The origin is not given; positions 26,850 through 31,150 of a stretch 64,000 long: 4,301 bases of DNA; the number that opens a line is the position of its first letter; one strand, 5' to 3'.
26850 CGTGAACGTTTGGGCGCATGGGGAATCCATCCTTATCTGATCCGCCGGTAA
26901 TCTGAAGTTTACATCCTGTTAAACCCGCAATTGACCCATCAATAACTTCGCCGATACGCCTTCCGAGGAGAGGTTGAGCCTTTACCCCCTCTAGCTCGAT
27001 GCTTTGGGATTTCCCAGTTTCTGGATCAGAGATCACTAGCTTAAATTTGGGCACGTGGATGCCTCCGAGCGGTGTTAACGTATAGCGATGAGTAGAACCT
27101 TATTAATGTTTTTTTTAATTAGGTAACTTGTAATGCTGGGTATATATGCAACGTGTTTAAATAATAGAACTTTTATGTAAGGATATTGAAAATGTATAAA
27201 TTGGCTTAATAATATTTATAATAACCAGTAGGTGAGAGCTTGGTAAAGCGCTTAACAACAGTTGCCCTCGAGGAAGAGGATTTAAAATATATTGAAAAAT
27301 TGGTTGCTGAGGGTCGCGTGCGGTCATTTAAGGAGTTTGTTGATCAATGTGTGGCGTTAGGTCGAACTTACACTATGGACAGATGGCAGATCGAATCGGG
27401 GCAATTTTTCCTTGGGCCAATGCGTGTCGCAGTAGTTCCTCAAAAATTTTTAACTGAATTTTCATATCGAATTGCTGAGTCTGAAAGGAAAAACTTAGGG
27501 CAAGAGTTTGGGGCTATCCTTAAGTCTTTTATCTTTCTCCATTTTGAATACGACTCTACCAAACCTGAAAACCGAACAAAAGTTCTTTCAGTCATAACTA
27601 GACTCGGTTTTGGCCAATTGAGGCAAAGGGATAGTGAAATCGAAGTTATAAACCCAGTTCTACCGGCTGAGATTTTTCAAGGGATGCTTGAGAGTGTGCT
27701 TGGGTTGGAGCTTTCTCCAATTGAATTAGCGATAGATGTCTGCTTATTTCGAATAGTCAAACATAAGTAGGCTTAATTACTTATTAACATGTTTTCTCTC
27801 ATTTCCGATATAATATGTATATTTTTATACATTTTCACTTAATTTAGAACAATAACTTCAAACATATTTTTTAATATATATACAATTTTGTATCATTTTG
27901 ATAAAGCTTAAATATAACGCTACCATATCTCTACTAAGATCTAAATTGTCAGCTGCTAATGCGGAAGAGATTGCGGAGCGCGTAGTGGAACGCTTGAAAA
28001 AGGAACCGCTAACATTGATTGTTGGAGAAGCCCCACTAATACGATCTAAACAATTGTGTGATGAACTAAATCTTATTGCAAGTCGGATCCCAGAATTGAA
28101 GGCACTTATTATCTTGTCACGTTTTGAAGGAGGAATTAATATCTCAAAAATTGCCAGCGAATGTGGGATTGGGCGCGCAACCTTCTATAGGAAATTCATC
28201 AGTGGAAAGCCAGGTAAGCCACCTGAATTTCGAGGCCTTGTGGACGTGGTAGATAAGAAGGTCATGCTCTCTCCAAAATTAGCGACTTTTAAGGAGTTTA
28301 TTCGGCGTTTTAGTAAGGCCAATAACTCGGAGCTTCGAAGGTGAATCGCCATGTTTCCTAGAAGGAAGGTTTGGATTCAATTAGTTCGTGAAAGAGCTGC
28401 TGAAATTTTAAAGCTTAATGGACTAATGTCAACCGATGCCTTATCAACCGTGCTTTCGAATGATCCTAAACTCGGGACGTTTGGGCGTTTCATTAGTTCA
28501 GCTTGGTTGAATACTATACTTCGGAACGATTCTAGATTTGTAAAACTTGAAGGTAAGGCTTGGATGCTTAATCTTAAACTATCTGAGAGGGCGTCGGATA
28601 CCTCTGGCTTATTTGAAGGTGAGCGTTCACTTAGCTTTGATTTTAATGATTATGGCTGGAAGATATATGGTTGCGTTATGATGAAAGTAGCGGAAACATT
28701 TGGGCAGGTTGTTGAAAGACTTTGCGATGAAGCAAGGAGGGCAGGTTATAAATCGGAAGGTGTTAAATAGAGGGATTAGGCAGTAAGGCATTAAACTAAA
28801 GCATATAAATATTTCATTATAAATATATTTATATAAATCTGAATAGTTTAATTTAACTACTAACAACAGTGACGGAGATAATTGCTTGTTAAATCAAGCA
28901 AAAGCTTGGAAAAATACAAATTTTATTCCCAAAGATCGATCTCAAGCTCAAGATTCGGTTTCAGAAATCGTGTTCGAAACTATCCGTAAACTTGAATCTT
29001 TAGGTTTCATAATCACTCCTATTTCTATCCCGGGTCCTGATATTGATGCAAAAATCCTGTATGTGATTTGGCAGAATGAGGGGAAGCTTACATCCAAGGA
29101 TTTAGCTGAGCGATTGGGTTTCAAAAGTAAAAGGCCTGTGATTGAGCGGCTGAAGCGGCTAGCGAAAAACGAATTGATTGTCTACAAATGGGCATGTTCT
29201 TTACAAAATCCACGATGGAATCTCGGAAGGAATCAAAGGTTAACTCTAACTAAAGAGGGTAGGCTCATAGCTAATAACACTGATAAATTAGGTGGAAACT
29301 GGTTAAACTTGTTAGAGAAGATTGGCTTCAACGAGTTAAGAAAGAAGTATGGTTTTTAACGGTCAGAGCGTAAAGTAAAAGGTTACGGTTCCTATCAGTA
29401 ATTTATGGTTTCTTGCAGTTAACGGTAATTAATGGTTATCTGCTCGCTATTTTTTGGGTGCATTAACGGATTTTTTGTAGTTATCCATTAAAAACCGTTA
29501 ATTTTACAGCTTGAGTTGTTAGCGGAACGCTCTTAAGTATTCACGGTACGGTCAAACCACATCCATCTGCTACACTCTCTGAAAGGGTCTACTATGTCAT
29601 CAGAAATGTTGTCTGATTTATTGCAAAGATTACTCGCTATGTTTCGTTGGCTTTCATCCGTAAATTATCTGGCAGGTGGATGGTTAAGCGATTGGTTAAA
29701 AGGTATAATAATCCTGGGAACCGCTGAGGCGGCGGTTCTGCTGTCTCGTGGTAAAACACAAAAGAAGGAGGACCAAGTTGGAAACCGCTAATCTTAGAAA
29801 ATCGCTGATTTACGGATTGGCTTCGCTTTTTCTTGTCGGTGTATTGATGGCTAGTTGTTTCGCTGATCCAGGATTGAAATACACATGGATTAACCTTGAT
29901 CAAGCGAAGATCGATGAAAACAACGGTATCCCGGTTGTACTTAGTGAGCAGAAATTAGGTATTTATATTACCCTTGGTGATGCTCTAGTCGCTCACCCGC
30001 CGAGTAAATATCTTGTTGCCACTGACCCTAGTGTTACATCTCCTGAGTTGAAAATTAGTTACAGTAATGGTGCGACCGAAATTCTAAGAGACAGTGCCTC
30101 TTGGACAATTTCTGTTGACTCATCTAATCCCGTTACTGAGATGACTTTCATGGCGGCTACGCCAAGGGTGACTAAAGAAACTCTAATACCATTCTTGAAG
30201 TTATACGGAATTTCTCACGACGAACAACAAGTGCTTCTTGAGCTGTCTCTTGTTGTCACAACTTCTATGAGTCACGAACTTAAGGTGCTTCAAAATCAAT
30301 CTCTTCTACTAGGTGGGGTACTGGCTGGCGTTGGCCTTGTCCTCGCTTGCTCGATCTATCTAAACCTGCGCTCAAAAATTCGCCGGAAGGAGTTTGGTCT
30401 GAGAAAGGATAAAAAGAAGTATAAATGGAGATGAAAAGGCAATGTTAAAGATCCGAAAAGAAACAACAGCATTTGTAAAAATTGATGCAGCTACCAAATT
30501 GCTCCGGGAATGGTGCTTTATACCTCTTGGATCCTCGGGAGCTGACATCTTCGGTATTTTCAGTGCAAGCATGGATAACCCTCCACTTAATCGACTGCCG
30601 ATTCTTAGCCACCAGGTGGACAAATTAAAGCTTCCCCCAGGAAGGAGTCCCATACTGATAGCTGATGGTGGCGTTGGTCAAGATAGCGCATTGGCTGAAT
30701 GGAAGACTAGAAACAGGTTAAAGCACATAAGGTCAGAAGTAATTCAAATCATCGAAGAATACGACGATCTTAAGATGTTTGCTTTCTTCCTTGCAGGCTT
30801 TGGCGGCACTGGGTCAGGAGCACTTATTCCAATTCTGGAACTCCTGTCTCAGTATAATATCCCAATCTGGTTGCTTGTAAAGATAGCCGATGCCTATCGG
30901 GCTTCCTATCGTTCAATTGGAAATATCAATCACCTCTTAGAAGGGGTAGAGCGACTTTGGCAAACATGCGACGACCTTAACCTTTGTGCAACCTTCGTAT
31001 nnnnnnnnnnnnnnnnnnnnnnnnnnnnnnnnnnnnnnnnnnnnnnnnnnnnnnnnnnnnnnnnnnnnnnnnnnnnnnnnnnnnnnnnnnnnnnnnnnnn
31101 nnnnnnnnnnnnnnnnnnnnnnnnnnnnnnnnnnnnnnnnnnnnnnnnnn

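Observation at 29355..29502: Iteron-like TTAACGG(T) repeat array downstream of a wHTH gene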

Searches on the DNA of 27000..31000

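Call 21: search_rna_families(source=window, start=27000, end=31000, threshold=evalue, max_evalue=1)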
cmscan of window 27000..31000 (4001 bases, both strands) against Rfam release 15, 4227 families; matches with E-value up to 1: 0.
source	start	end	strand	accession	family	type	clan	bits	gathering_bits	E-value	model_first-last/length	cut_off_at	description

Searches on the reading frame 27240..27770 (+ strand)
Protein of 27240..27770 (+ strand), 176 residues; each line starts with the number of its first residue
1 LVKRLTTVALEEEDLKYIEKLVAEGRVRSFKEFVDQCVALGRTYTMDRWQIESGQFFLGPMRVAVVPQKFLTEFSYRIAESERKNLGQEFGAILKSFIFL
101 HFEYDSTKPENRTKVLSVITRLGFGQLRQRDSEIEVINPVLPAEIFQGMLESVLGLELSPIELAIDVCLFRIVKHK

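Call 9: search_protein_families(library=pfam, proteins=[window:27240-27770:+], max_evalue=0.1)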
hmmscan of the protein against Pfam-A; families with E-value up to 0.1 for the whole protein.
window:27240-27770:+ (176 aa): 0 families

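Call 65: search_protein_families(library=ncbifam, proteins=[window:27240-27770:+], max_evalue=0.05)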
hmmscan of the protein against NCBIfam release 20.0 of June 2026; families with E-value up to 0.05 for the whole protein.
window:27240-27770:+ (176 aa): 1 family
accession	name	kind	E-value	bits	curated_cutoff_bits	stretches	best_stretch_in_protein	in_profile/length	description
TIGR02606.1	antidote_CC2985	hypoth_equivalog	0.0061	16.6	46.2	0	6-34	2-30/70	type II toxin-antitoxin system ParD family antitoxin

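Call 66: search_protein_families(library=phrogs, proteins=[window:27240-27770:+], max_evalue=0.01)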
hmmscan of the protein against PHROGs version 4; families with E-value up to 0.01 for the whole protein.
window:27240-27770:+ (176 aa): 0 families

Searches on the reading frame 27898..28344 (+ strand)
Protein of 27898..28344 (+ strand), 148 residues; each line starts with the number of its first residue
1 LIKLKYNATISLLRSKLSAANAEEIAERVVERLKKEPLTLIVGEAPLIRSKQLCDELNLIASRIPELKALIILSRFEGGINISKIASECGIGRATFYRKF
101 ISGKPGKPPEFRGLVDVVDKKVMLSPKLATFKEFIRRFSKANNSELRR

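Call 9: search_protein_families(library=pfam, proteins=[window:27898-28344:+], max_evalue=0.1)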
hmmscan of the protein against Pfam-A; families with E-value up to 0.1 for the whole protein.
window:27898-28344:+ (148 aa): 7 families
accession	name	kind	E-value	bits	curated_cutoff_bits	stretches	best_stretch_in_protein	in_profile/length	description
PF02796.21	HTH_7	-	7.8e-07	29.6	23.8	1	73-100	15-42/45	Helix-turn-helix domain of resolvase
PF00440.29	TetR_N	-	0.00085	19.5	24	1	82-102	19-39/47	Bacterial regulatory proteins, tetR family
PF13384.12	HTH_23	-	0.0062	16.8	24.6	1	69-98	8-36/50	Homeodomain-like domain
PF21716.3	dnstrm_HI1420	-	0.028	14.7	27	1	79-118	43-79/90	Probable addiction module antidote protein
PF00165.29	HTH_AraC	-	0.036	14.7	26.6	1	78-100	7-29/42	Bacterial regulatory helix-turn-helix proteins, AraC family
PF13551.12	HTH_29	-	0.039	14.5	28.1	0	69-98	2-31/64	Winged helix-turn helix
PF13518.12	HTH_28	-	0.094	13.3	25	0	70-98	4-31/52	Helix-turn-helix domain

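Call 65: search_protein_families(library=ncbifam, proteins=[window:27898-28344:+], max_evalue=0.05)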
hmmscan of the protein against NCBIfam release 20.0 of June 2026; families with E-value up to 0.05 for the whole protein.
window:27898-28344:+ (148 aa): 0 families

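Call 66: search_protein_families(library=phrogs, proteins=[window:27898-28344:+], max_evalue=0.01)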
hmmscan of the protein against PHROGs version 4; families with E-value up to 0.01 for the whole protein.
window:27898-28344:+ (148 aa): 2 families
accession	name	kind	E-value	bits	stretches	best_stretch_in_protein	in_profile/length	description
phrog_24579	-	head and packaging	0.0073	17.3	1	68-146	20-92/126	terminase small subunit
phrog_125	-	DNA, RNA and nucleotide metabolism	0.0081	16.7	1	23-101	137-201/254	DNA invertase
